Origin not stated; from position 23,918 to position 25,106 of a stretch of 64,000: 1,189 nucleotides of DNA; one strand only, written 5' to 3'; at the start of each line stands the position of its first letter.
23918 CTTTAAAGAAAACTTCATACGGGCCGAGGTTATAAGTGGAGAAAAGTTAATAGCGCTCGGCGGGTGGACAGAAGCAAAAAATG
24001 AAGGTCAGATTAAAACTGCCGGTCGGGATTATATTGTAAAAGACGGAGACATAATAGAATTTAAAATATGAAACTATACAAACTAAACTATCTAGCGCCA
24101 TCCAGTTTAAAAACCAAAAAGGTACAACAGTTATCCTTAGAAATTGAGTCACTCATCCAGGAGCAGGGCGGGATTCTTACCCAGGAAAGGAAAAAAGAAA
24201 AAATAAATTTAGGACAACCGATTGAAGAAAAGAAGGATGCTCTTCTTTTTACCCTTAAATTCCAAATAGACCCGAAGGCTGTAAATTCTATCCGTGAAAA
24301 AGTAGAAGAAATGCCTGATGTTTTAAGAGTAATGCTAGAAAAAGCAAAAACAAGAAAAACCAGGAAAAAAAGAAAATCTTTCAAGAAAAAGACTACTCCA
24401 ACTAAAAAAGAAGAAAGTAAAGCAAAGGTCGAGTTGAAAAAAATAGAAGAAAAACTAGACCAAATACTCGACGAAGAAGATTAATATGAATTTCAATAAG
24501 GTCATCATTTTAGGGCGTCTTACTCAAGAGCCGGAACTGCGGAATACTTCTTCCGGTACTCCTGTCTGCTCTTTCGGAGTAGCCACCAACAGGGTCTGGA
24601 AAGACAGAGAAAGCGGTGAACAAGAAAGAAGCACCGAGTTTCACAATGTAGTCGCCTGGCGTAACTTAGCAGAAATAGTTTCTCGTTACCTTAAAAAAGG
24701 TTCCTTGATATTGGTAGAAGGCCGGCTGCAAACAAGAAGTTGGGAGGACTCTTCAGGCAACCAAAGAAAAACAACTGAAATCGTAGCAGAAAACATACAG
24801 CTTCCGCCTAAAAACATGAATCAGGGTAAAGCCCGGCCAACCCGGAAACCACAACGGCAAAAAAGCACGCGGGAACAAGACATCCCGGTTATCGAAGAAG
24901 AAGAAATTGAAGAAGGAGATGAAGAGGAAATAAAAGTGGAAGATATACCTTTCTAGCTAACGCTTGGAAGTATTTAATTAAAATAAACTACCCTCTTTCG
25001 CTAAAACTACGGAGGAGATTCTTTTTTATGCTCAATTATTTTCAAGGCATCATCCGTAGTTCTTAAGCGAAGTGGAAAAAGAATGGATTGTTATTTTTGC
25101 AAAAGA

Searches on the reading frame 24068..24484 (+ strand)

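Call 46: search_protein_families(library=pfam, proteins=[window:24068-24484:+], max_evalue=0.001)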
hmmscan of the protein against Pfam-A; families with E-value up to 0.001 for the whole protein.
window:24068-24484:+ (138 aa): 1 family
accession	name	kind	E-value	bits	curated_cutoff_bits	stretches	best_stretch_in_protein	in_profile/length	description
PF01250.22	Ribosomal_S6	-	6.8e-11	42.6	27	1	4-90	2-88/90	Ribosomal protein S6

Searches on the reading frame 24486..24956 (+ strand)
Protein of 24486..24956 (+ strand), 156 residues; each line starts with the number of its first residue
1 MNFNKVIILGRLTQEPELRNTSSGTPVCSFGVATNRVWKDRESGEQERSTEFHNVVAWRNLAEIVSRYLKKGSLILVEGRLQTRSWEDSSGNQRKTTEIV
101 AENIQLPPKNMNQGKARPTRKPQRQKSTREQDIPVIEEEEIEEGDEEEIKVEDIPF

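Call 46: search_protein_families(library=pfam, proteins=[window:24486-24956:+], max_evalue=0.001)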
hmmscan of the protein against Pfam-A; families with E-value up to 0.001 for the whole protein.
window:24486-24956:+ (156 aa): 1 family
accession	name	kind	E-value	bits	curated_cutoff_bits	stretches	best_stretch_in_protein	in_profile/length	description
PF00436.31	SSB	-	3.2e-40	136.8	26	1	3-106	1-103/104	Single-strand binding protein family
